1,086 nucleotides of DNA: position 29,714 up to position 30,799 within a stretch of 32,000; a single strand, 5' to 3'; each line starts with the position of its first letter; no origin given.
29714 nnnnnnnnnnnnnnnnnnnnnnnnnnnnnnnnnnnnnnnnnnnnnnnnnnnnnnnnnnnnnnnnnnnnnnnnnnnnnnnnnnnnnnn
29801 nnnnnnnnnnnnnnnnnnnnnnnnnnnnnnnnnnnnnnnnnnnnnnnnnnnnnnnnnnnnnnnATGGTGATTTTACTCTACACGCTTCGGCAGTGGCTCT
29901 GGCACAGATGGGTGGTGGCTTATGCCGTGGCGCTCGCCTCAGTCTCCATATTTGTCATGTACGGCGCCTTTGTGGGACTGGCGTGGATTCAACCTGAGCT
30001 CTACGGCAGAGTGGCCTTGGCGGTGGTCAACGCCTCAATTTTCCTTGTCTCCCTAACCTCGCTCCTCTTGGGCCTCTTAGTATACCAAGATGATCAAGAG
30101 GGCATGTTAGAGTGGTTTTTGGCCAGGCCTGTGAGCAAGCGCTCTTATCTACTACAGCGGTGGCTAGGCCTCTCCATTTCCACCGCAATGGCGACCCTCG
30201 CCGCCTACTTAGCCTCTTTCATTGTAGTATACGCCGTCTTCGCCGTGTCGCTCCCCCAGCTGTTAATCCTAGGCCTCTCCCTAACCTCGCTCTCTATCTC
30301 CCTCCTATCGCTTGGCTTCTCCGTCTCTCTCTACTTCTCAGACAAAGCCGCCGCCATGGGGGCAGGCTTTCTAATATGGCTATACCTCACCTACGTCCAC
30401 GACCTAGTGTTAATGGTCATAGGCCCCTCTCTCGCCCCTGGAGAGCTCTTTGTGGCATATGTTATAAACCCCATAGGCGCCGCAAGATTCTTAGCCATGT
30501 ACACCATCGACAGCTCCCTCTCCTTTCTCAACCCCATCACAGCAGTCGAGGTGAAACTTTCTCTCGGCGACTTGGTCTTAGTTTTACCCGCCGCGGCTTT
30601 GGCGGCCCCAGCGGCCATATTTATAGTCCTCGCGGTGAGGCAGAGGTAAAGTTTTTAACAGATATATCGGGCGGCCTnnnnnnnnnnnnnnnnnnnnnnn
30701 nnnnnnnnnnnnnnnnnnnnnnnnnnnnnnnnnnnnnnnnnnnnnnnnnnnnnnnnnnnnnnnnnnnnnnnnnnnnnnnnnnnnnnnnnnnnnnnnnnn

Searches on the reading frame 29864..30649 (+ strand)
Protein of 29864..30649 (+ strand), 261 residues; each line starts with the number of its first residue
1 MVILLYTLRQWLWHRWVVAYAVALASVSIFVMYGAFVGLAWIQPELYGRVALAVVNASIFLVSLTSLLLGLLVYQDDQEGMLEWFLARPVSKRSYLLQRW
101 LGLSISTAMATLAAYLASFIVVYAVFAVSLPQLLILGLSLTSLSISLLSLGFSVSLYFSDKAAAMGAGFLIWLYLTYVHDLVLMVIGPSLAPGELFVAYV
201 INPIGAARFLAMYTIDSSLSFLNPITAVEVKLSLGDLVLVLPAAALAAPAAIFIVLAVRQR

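Call 95: search_protein_families(library=pfam, proteins=[window:29864-30649:+], max_evalue=0.1)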
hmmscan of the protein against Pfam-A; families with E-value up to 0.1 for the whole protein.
window:29864-30649:+ (261 aa): 3 families
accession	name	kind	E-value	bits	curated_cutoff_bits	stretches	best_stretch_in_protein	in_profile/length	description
PF12679.13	ABC2_membrane_2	-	2.5e-07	30.7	27.2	1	73-230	90-237/283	ABC-2 family transporter protein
PF12730.13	ABC2_membrane_4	-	0.0014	19.1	27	1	18-150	18-149/179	ABC-2 family transporter protein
PF13346.12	ABC2_membrane_5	-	0.019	14.9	25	1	57-170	39-151/205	ABC-2 family transporter protein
